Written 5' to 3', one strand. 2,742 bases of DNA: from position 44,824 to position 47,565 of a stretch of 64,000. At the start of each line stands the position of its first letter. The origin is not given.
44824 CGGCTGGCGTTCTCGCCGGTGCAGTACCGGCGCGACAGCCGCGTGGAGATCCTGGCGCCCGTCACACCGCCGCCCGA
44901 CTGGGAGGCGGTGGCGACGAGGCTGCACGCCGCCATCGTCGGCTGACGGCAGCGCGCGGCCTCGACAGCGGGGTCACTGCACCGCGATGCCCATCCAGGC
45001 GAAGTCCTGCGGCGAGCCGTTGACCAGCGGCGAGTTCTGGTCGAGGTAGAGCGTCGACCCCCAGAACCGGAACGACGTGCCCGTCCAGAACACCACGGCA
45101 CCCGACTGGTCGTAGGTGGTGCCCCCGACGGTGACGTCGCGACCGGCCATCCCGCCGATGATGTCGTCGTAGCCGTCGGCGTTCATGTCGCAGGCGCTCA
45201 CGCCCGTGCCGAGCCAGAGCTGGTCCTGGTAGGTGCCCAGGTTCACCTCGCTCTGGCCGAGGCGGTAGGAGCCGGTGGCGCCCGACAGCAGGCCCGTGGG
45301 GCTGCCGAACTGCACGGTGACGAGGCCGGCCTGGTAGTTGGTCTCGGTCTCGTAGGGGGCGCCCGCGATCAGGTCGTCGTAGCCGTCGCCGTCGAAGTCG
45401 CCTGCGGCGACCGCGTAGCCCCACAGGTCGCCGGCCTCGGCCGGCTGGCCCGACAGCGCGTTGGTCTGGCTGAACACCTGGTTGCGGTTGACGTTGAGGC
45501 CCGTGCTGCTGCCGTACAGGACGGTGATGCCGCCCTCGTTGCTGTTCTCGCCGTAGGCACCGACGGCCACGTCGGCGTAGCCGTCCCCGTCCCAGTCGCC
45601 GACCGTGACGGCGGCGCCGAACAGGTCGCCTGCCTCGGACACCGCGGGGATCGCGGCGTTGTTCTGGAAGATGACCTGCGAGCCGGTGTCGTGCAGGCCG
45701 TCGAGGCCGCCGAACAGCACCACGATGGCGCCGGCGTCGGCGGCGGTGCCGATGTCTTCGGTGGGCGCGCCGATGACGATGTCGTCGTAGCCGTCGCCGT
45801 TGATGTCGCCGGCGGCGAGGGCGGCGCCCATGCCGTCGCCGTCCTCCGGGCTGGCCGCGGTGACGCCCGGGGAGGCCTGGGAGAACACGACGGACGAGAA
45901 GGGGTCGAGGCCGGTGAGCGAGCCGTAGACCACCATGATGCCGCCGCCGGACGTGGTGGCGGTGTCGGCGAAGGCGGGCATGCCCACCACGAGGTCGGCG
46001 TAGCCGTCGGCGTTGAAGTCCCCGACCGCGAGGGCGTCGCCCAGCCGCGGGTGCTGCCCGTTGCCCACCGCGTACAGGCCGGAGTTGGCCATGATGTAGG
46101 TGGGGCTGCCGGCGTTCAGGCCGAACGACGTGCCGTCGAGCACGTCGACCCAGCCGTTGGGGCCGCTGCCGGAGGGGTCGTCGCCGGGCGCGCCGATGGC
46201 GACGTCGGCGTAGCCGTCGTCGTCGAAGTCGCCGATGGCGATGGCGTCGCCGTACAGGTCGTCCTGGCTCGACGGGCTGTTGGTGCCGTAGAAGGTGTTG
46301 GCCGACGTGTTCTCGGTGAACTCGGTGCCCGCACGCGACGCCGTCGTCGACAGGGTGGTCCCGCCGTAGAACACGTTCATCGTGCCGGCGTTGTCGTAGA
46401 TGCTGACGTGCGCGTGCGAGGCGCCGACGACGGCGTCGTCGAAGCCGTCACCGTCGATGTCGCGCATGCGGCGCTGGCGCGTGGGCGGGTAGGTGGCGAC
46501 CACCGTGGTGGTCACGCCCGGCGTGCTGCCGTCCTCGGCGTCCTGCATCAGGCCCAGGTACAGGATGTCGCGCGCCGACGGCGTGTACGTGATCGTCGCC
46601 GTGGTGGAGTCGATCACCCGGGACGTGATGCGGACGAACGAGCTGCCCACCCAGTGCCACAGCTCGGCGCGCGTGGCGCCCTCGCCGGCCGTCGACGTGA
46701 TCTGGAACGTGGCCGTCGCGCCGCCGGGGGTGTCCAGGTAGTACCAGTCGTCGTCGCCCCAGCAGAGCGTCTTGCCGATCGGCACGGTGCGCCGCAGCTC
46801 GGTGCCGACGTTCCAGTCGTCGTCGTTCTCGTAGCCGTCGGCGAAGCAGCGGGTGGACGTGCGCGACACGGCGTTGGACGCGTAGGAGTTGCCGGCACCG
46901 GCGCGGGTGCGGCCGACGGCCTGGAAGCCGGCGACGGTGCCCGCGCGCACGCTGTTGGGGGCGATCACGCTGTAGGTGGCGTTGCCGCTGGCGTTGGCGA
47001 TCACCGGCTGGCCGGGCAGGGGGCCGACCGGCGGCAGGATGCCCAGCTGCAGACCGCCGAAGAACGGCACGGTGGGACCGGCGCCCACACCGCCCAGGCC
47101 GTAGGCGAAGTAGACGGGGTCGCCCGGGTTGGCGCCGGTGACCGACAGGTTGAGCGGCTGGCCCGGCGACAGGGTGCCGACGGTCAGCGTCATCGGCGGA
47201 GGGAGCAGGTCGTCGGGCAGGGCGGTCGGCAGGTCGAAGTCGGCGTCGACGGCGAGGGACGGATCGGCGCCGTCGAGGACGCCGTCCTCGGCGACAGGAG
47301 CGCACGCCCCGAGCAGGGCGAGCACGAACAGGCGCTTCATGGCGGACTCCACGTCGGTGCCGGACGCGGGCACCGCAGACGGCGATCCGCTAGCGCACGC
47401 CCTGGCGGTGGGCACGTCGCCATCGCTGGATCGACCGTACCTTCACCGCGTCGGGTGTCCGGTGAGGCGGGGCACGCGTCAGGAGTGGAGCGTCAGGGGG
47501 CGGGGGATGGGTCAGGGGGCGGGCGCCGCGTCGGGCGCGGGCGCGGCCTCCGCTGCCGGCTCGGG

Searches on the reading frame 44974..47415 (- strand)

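Call 6: search_protein_families(library=pfam, proteins=[window:44974-47415:-], max_evalue=0.01)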
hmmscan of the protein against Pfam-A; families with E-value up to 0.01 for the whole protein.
window:44974-47415:- (813 aa): 2 families
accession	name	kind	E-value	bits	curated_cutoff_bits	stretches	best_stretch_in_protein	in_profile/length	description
PF01839.29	FG-GAP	-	1e-47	159.8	22.1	5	665-701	1-36/37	FG-GAP repeat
PF13517.12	FG-GAP_3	-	3.6e-17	63.1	26.9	2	607-683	1-60/61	FG-GAP-like repeat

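Call 7: search_protein_families(library=ncbifam, proteins=[window:44974-47415:-], max_evalue=1)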
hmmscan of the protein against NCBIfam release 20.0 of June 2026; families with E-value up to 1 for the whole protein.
window:44974-47415:- (813 aa): 2 families
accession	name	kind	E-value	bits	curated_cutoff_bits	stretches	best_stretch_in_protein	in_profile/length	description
NF047539.1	XAC2610_fam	domain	4.5e-05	23.8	35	0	463-477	2-16/89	XAC2610-related protein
NF046103.1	NOXase_Strep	equivalog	0.11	11.4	600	1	138-184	283-328/442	H2O-forming NADH oxidase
